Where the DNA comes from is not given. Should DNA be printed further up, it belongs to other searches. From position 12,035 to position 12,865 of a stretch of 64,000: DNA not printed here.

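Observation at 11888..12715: Two translationally coupled GC-rich genes of unknown function inserted between mreB and mreC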

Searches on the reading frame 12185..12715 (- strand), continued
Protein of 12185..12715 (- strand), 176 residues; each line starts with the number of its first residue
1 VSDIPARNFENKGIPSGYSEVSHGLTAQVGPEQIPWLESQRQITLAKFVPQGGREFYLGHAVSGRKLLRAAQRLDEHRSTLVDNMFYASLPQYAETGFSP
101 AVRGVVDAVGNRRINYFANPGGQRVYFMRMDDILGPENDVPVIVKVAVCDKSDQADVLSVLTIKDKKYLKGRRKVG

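Call 41: search_protein_families(library=pfam, alignment_id=A3, max_evalue=5)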
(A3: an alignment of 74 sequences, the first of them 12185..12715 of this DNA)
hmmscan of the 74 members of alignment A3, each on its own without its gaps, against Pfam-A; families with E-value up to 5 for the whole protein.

A. member 1, window:12185-12715:- (176 aa): 0 families

B. families by the number of members that match (of 74 scanned): 21 families
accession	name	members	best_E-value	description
PF08670.17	MEKHLA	3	0.029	MEKHLA domain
PF23345.1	NUP160_helical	2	0.0068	Nucleoporin NUP160, helical domain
PF24035.1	DUF7344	1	0.012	Domain of unknown function (DUF7344)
PF01393.25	Chromo_shadow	1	0.014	Chromo shadow domain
PF12885.12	TORC_M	1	0.029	Transducer of regulated CREB activity middle domain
PF13563.12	2_5_RNA_ligase2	1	0.039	2'-5' RNA ligase superfamily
PF16862.10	Glyco_hydro_79C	1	0.044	Glycosyl hydrolase family 79 C-terminal beta domain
PF22892.2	DSRM_MRPL44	1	0.066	MRPL44 dsRNA-binding domain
PF20774.2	InhA-like_VEG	1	0.068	Immune inhibitor A-like metallopeptidase, VEG domain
PF17945.6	Crystall_4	1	0.069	Beta/Gamma crystallin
PF22815.2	CatAgl_D1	1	0.07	Alpha-1,3-glucanase catalytic domain D1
PF09228.15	Prok-TraM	1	0.079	Prokaryotic Transcriptional repressor TraM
PF00465.25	Fe-ADH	1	0.12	Iron-containing alcohol dehydrogenase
PF25806.1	RHH_ERCC6L2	1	0.15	ERCC6L2-like, ribbon-helix-helix domain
PF02668.22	TauD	1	0.19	Taurine catabolism dioxygenase TauD, TfdA family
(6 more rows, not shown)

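Call 46: find_encoding_contigs(protein=P0001, flank=1000, max_places=2)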
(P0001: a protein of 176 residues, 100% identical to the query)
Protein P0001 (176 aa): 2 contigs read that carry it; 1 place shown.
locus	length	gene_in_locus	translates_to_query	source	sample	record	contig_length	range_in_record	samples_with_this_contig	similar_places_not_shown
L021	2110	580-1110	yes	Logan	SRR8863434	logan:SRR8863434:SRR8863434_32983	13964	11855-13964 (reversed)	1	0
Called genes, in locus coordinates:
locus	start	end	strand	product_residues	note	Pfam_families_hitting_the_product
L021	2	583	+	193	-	?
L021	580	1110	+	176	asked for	-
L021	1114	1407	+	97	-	-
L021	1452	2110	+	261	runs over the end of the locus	PF04085:MreC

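Call 47: find_encoding_contigs(protein=P0024, flank=5000, max_places=2)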
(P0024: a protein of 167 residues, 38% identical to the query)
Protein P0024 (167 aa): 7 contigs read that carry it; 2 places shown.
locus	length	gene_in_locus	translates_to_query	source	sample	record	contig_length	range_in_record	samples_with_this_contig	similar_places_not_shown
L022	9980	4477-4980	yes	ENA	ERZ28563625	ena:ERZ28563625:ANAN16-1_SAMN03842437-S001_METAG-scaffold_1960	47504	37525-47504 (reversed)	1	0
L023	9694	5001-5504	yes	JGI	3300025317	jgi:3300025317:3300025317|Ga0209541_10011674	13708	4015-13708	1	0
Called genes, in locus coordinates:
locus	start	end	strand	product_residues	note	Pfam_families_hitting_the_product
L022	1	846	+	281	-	?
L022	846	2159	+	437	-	PF00587:tRNA-synt_2b (weak), PF03129:HGTP_anticodon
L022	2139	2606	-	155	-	-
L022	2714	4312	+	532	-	PF13230:GATase_4, PF13522:GATase_6, PF13537:GATase_7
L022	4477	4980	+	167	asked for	-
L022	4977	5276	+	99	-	-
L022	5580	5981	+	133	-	PF02381:MraZ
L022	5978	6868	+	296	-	PF01795:Methyltransf_5, PF13847:Methyltransf_31 (faint)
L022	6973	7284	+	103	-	-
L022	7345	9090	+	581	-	PF03717:PBP_dimer, PF13354:Beta-lactamase2 (faint), PF00905:Transpeptidase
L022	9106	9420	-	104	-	-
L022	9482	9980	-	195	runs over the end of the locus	-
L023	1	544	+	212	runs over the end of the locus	PF11967:RecO_N, PF02565:RecO_C (weak)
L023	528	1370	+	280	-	-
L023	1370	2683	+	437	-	PF00587:tRNA-synt_2b (weak), PF03129:HGTP_anticodon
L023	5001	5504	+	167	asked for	-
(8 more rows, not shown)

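Call 48: find_encoding_contigs(protein=P0072, flank=5000, max_places=2)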
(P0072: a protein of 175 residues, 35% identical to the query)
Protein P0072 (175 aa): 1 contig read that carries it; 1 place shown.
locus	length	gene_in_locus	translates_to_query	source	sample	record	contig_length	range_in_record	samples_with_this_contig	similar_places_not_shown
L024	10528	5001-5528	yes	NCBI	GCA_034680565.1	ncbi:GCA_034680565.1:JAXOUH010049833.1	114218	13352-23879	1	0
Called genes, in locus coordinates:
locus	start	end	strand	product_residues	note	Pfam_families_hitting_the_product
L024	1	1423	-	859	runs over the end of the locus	PF00133:tRNA-synt_1, PF09334:tRNA-synt_1g (weak), PF13603:tRNA-synt_1_2, PF08264:Anticodon_1, PF10458:Val_tRNA-synt_C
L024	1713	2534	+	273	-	-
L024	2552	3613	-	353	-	PF00814:TsaD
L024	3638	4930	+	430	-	PF08245:Mur_ligase_M, PF02875:Mur_ligase_C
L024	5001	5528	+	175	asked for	-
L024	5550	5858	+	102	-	-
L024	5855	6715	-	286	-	PF19420:DDAH_eukar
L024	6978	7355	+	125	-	-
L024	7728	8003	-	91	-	-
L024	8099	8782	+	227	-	-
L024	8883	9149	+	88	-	PF00166:Cpn10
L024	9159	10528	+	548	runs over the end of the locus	PF00118:Cpn60_TCP1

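Call 49: find_encoding_contigs(protein=P0089, flank=5000, max_places=2)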
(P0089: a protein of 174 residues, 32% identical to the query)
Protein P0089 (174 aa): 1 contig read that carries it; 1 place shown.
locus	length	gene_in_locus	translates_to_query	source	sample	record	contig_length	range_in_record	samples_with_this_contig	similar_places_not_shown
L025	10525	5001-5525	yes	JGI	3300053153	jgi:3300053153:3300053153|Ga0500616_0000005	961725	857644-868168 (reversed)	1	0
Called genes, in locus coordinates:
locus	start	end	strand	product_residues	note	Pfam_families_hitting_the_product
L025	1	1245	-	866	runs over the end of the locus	PF00133:tRNA-synt_1, PF09334:tRNA-synt_1g (weak), PF13603:tRNA-synt_1_2, PF09334:tRNA-synt_1g (weak), PF10458:Val_tRNA-synt_C (faint), PF08264:Anticodon_1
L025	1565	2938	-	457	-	PF00814:TsaD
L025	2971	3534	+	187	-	-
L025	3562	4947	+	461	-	PF08245:Mur_ligase_M, PF02875:Mur_ligase_C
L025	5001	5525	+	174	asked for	-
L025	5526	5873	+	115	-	-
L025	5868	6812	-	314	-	PF00491:Arginase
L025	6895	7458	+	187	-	-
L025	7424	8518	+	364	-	-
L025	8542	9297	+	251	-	PF08282:Hydrolase_3, PF03332:PMM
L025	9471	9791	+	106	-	PF00166:Cpn10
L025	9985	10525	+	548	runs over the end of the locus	PF00118:Cpn60_TCP1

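Call 53: search_protein_families(library=pfam, proteins=[L012:7752-8012:-, L012:8441-8713:-, L012:7031-7432:-, L010:3058-3318:+, L010:2782-3051:+, L010:6608-8014:+, L009:4068-5759:-, L009:6806-7519:+, L009:7584-8663:+, L022:2714-4312:+], max_evalue=0.01)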
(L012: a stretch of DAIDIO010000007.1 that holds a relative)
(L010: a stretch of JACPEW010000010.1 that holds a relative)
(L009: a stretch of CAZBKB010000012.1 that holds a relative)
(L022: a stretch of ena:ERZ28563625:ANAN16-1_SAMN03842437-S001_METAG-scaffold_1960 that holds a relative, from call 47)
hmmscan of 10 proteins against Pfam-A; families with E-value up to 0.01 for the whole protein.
L012:7752-8012:- (86 aa): 4 families
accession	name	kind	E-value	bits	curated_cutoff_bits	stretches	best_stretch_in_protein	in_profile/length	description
PF15738.11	YafQ_toxin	-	3.5e-09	37.2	30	1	3-85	3-87/88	Bacterial toxin of type II toxin-antitoxin system, YafQ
PF05016.21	ParE_toxin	-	2.9e-06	28.2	23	1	3-85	1-89/89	ParE toxin of type II toxin-antitoxin system, parDE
PF15781.12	ParE-like_toxin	-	0.0026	18.1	28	1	4-86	2-84/87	ParE-like toxin of type II bacterial toxin-antitoxin system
PF05015.19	HigB-like_toxin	-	0.0069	17.3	27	0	10-78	15-88/91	RelE-like toxin of type II toxin-antitoxin system HigB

L012:8441-8713:- (90 aa): 1 family
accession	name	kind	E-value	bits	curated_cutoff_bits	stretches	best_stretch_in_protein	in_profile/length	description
PF15738.11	YafQ_toxin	-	2.8e-07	31.2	30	1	6-89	2-87/88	Bacterial toxin of type II toxin-antitoxin system, YafQ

L012:7031-7432:- (133 aa): 3 families
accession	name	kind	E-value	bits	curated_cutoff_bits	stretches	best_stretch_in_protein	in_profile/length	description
PF01850.27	PIN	-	5e-17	63.1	23.6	1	10-128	2-117/120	PIN domain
PF13470.12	PIN_3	-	2.9e-07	31.7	27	1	10-123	3-114/115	PIN domain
PF16289.11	PIN_12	-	0.0015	19.4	32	1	11-69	3-65/172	PIN domain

L010:3058-3318:+ (86 aa): 2 families
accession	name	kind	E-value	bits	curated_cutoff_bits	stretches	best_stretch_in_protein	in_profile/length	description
PF05016.21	ParE_toxin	-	0.00017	22.6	23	1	5-68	2-73/89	ParE toxin of type II toxin-antitoxin system, parDE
PF05973.20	Gp49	-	0.0039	17.6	23.9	1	13-68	2-60/90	Phage derived protein Gp49-like (DUF891)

L010:2782-3051:+ (89 aa): 2 families
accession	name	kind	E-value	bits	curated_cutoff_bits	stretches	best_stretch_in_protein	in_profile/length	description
PF02604.26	PhdYeFM_antitox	-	4.5e-12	46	29.8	1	9-70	3-64/74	Antitoxin Phd_YefM, type II toxin-antitoxin system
PF18506.7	RelB-like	-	0.00036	20.7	27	1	37-60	11-34/62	RelB Antitoxin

L010:6608-8014:+ (468 aa): 8 families
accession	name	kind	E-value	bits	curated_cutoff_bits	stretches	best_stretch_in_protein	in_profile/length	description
PF00004.35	AAA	-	2.7e-11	44.4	21.2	1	215-260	1-46/131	ATPase family associated with various cellular activities (AAA)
PF14890.11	Intein_splicing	-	9e-10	39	35.8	1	319-433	37-138/155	Intein splicing domain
PF06480.20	FtsH_ext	-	1.1e-09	38.9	25.5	1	27-112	1-99/103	FtsH Extracellular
PF06068.19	TIP49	-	0.00012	21.9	23.8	1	181-249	26-89/347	TIP49 P-loop domain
PF07728.20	AAA_5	-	0.00024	21.6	22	1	214-250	1-38/139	AAA domain (dynein-related subfamily)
PF13191.12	AAA_16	-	0.0019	19.2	32.6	1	205-236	17-48/167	AAA ATPase domain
PF13671.12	AAA_33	-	0.0028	18.4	27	0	215-257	2-42/143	AAA domain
PF05496.18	RuvB_N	-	0.0067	16.6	27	0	211-245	32-66/159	Holliday junction DNA helicase RuvB P-loop domain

L009:4068-5759:- (563 aa): 1 family
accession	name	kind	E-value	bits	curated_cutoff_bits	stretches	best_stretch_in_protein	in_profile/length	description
PF13231.12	PMT_2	-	1.9e-06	28.6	26.1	1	210-363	4-159/160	Dolichyl-phosphate-mannose-protein mannosyltransferase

L009:6806-7519:+ (237 aa): 0 families

L009:7584-8663:+ (359 aa): 1 family
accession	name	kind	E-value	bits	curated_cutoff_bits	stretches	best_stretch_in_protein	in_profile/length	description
PF03320.18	FBPase_glpX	-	1.3e-37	129.8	27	1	67-348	28-296/307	Bacterial fructose-1,6-bisphosphatase, glpX-encoded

L022:2714-4312:+ (532 aa): 3 families
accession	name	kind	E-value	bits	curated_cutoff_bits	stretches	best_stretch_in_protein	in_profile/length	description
PF13537.11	GATase_7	-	7e-15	55.6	25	1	105-222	11-122/123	Glutamine amidotransferase domain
PF13522.11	GATase_6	-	1e-13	51.9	27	1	85-217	9-130/130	Glutamine amidotransferase domain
PF13230.11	GATase_4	-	7.8e-08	32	23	1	43-156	30-137/272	Glutamine amidotransferases class-II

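Call 54: search_protein_families(library=ncbifam, proteins=[L024:3638-4930:+, L025:3562-4947:+, L022:2714-4312:+, L022:6973-7284:+, L006:1377-2414:+, L012:3746-4909:+, L012:4912-5922:+, L005:2333-2752:-, L003:5589-6050:-, L014:4745-5554:-], max_evalue=0.01)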
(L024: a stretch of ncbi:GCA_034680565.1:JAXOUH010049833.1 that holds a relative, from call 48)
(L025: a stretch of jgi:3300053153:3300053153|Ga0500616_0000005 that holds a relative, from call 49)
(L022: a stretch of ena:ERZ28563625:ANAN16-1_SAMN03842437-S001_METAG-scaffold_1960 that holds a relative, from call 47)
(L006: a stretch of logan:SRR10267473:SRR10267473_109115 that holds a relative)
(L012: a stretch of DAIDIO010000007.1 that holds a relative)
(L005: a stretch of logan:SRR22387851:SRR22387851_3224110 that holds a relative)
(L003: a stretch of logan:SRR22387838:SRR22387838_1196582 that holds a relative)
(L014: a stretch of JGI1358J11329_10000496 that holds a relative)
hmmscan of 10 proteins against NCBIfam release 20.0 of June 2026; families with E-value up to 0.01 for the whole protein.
L024:3638-4930:+ (430 aa): 31 families (the best 25 are shown)
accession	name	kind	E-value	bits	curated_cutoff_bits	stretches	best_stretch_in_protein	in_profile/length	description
TIGR01085.1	murE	subfamily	2.6e-121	405.8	257.3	1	26-428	69-471/472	UDP-N-acetylmuramyl-tripeptide synthetase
NF001126.0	PRK00139.1-4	equivalog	4.3e-109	365.2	373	1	25-429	87-483/486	UDP-N-acetylmuramoyl-L-alanyl-D-glutamate--2,6-diaminopimelate ligase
NF001124.0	PRK00139.1-2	equivalog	4e-100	335.9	476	1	30-429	99-493/500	UDP-N-acetylmuramoyl-L-alanyl-D-glutamate--2,6-diaminopimelate ligase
NF008896.0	PRK11929.1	equivalog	1.3e-95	321.2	1023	1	25-429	95-499/965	bifunctional UDP-N-acetylmuramoyl-L-alanyl-D-glutamate--2,6-diaminopimelate ligase MurE/UDP-N-acetylmuramoyl-tripeptide--D-alanyl-D-alanine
NF001123.0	PRK00139.1-1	equivalog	1.8e-83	280.9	586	1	30-425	95-486/493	UDP-N-acetylmuramoyl-L-alanyl-D-glutamate--2,6-diaminopimelate ligase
NF010628.0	PRK14022.1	equivalog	3.1e-68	230.7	536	1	25-406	94-458/483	UDP-N-acetylmuramoyl-L-alanyl-D-glutamate--L-lysine ligase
NF001130.0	PRK00139.2-4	equivalog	3.8e-50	171.1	715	1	27-419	94-501/516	UDP-N-acetylmuramoyl-L-alanyl-D-glutamate--2,6-diaminopimelate ligase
TIGR02068.2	cya_phycin_syn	equivalog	2e-40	138.6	850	1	26-410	462-856/862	cyanophycin synthetase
NF001129.0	PRK00139.2-3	equivalog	5.5e-39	134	762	1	27-419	103-505/517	UDP-N-acetylmuramoyl-L-alanyl-D-glutamate--2,6-diaminopimelate ligase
NF010623.0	PRK14016.1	subfamily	4.2e-37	127.8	877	1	28-411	465-859/871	cyanophycin synthetase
NF001127.0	PRK00139.2-1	equivalog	4.5e-36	124.6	997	1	27-408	94-490/520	UDP-N-acetylmuramoyl-L-alanyl-D-glutamate--2,6-diaminopimelate ligase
NF001131.0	PRK00139.2-5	equivalog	3.5e-34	118.5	1000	1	27-407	94-461/483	UDP-N-acetylmuramoyl-L-alanyl-D-glutamate--2,6-diaminopimelate ligase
NF053646.1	pMurD1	equivalog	8.3e-31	107.1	610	2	134-406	185-444/465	pseudomurein biosynthesis peptide ligase pMurD1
TIGR01082.1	murC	equivalog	2e-29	103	335.1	1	40-407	98-442/449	UDP-N-acetylmuramate--L-alanine ligase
NF053645.1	pMurC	equivalog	2.4e-27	95.8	560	2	201-402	281-482/492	pseudomurein biosynthesis peptide ligase pMurC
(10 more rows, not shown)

L025:3562-4947:+ (461 aa): 32 families (the best 25 are shown)
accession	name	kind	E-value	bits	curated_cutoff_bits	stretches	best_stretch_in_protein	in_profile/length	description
TIGR01085.1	murE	subfamily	1.1e-111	374.1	257.3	1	35-416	73-453/472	UDP-N-acetylmuramyl-tripeptide synthetase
NF001126.0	PRK00139.1-4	equivalog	3.3e-102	342.5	373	1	34-414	91-462/486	UDP-N-acetylmuramoyl-L-alanyl-D-glutamate--2,6-diaminopimelate ligase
NF001124.0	PRK00139.1-2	equivalog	1.4e-93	314.4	476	1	38-414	102-472/500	UDP-N-acetylmuramoyl-L-alanyl-D-glutamate--2,6-diaminopimelate ligase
NF008896.0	PRK11929.1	equivalog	9.3e-88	295.1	1023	1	37-414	102-478/965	bifunctional UDP-N-acetylmuramoyl-L-alanyl-D-glutamate--2,6-diaminopimelate ligase MurE/UDP-N-acetylmuramoyl-tripeptide--D-alanyl-D-alanine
NF001123.0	PRK00139.1-1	equivalog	6.1e-79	265.9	586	1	39-413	99-468/493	UDP-N-acetylmuramoyl-L-alanyl-D-glutamate--2,6-diaminopimelate ligase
NF010628.0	PRK14022.1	equivalog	5.4e-63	213.4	536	1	34-418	98-464/483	UDP-N-acetylmuramoyl-L-alanyl-D-glutamate--L-lysine ligase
NF001130.0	PRK00139.2-4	equivalog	1e-46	159.8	715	1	33-412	95-488/516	UDP-N-acetylmuramoyl-L-alanyl-D-glutamate--2,6-diaminopimelate ligase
TIGR02068.2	cya_phycin_syn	equivalog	2e-35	122.1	850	1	47-411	479-851/862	cyanophycin synthetase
NF001129.0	PRK00139.2-3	equivalog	3.8e-34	118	762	1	34-417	105-497/517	UDP-N-acetylmuramoyl-L-alanyl-D-glutamate--2,6-diaminopimelate ligase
NF010623.0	PRK14016.1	subfamily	1.2e-33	116.3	877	1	47-411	480-853/871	cyanophycin synthetase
NF001131.0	PRK00139.2-5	equivalog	4.8e-32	111.4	1000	1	33-422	95-470/483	UDP-N-acetylmuramoyl-L-alanyl-D-glutamate--2,6-diaminopimelate ligase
NF001127.0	PRK00139.2-1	equivalog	8.9e-32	110.4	997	1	34-412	96-488/520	UDP-N-acetylmuramoyl-L-alanyl-D-glutamate--2,6-diaminopimelate ligase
TIGR01082.1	murC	equivalog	2.8e-31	109.1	335.1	2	141-412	169-441/449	UDP-N-acetylmuramate--L-alanine ligase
NF053645.1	pMurC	equivalog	3.7e-29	101.8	560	3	210-410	286-484/492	pseudomurein biosynthesis peptide ligase pMurC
NF053646.1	pMurD1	equivalog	2e-28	99.3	610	2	140-410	185-442/465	pseudomurein biosynthesis peptide ligase pMurD1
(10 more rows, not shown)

L022:2714-4312:+ (532 aa): 8 families
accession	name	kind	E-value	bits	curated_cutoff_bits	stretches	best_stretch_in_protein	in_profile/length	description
TIGR01134.1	purF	equivalog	5.9e-70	236.8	350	1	17-496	1-429/432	amidophosphoribosyltransferase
TIGR01135.1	glmS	equivalog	3.5e-24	85.2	418.05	1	17-310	1-292/607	glutamine--fructose-6-phosphate transaminase (isomerizing)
NF001484.0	PRK00331.1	subfamily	7.5e-24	84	381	1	17-255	2-231/601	isomerizing glutamine--fructose-6-phosphate transaminase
TIGR01536.1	asn_synth_AEB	equivalog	2.4e-13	49.9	267.1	1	17-228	1-172/517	asparagine synthase (glutamine-hydrolyzing)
NF006949.0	PRK09431.1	equivalog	7.1e-11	41.3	499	1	119-255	70-196/554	asparagine synthase B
TIGR03104.1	trio_amidotrans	equivalog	2.1e-06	26.3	570.1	1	103-223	56-167/589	N-acetylglutaminylglutamine amidotransferase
TIGR03108.1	eps_aminotran_1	hypoth_equivalog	1.3e-05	24.1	816.9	1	108-221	61-166/628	XrtA/PEP-CTERM system amidotransferase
TIGR03442.1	TIGR03442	equivalog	0.00017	21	218.65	1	83-221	79-226/251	ergothioneine biosynthesis protein EgtC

L022:6973-7284:+ (103 aa): 2 families
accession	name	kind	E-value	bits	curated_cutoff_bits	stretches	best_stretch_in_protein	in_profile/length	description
NF053549.1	FtsL_Actino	equivalog_domain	9.2e-05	22.3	55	1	27-99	5-76/83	cell division protein FtsL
TIGR02209.1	ftsL_broad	equivalog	0.00018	21.4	42.45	1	25-98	3-77/85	cell division protein FtsL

L006:1377-2414:+ (345 aa): 0 families

L012:3746-4909:+ (387 aa): 5 families
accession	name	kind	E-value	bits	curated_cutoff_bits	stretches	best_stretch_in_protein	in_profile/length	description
NF002989.0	PRK03732.1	equivalog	2.2e-24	85.8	181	2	277-345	40-108/114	hypothetical protein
NF002224.0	PRK01119.1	equivalog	2e-14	53.5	169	2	263-346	19-104/110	putative heavy metal-binding protein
NF002776.0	PRK02877.1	equivalog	6.9e-13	48.7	160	2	265-346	21-104/107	hypothetical protein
NF009496.0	PRK12856.1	subfamily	3e-08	33.8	177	0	142-224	18-99/103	hypothetical protein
NF009495.0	PRK12855.1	subfamily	2.4e-06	27.7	180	0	142-224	18-99/103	hypothetical protein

L012:4912-5922:+ (336 aa): 1 family
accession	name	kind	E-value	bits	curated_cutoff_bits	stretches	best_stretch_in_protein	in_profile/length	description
TIGR00701.1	TIGR00701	equivalog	0.0077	16.3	138.05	0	195-281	16-100/142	protoporphyrinogen oxidase HemJ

L005:2333-2752:- (139 aa): 2 families
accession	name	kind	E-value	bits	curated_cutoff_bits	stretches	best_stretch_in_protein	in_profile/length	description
NF010289.0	PRK13729.1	equivalog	0.0018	17.3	504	1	13-128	24-134/474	F-type conjugal transfer pilus assembly protein TraB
NF047368.1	collar_FlbB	equivalog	0.0023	17.8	110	1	45-112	41-105/193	periplasmic-type flagellar collar protein FlbB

L003:5589-6050:- (153 aa): 0 families

L014:4745-5554:- (269 aa): 1 family
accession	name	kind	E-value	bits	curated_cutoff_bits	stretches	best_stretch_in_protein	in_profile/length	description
TIGR02830.1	spore_III_AG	equivalog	0.0025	17.2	147.7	1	4-136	5-124/186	stage III sporulation protein AG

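Call 55: find_encoding_contigs(protein=P0022, flank=5000, max_places=4)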
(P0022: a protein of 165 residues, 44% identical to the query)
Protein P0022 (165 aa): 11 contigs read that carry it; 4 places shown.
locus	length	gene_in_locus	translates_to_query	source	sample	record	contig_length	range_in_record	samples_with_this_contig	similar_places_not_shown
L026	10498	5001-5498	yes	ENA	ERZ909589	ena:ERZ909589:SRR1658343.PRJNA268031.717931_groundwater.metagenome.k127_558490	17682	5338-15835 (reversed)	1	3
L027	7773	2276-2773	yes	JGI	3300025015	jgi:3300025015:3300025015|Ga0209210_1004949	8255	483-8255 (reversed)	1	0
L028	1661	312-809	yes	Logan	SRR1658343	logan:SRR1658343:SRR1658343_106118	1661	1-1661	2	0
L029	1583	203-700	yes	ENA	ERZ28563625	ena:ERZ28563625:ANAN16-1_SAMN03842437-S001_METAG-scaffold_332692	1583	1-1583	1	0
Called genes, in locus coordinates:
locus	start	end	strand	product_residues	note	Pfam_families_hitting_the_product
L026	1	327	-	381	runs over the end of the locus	PF01926:MMR_HSR1, PF02421:FeoB_N (faint), PF06071:YchF-GTPase_C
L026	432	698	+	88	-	PF04014:MazE_antitoxin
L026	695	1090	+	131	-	PF01850:PIN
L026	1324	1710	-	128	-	PF01850:PIN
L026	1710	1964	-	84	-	PF04014:MazE_antitoxin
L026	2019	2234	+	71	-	-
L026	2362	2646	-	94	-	-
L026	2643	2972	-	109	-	PF18924:DUF5674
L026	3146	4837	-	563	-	PF13231:PMT_2 (weak)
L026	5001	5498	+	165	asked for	-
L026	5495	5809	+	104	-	-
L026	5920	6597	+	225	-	-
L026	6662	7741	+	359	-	PF03320:FBPase_glpX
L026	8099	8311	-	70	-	-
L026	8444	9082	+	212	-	-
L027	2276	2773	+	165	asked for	-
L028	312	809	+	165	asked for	-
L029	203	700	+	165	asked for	-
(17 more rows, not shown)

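Call 56: find_encoding_contigs(protein=P0078, flank=5000, max_places=3)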
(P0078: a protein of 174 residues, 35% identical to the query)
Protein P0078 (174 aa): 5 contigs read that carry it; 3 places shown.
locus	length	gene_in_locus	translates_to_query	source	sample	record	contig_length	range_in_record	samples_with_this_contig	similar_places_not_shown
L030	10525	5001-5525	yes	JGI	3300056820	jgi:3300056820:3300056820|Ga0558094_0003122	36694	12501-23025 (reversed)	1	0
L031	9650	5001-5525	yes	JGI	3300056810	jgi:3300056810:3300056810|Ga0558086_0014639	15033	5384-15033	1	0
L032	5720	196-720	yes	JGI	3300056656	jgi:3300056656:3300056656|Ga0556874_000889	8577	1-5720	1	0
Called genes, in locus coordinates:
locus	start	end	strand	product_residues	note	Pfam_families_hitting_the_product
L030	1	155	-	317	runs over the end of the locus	PF05139:Erythro_esteras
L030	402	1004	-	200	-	-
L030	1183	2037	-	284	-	PF02567:PhzC-PhzF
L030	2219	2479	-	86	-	PF15738:YafQ_toxin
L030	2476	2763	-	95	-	-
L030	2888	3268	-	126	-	-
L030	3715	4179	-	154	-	PF04977:DivIC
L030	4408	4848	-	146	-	-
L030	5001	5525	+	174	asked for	-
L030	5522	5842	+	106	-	-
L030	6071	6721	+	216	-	-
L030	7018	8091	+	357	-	PF00069:Pkinase, PF07714:PK_Tyr_Ser-Thr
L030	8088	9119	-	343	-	PF01207:Dus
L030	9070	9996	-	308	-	-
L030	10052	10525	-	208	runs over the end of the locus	-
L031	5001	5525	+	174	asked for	-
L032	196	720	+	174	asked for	-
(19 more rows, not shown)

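Call 73: find_related_loci(query=A2, collection=viral_contigs, flank=6000)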
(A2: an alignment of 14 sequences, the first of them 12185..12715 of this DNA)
Query A2 (176 aa) in viral_contigs; peptide patterns used: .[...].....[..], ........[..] (x = any residue, [..] = any of these).
46 stretches matched a pattern, but none encodes a relative of the query by tblastn (E <= 1e-3).

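Call 74: search_dna_similar(query=window:12185-12715:-, collection=phages, mode=protein, max_evalue=0.01)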
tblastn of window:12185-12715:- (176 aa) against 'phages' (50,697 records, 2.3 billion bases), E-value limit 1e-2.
No match.
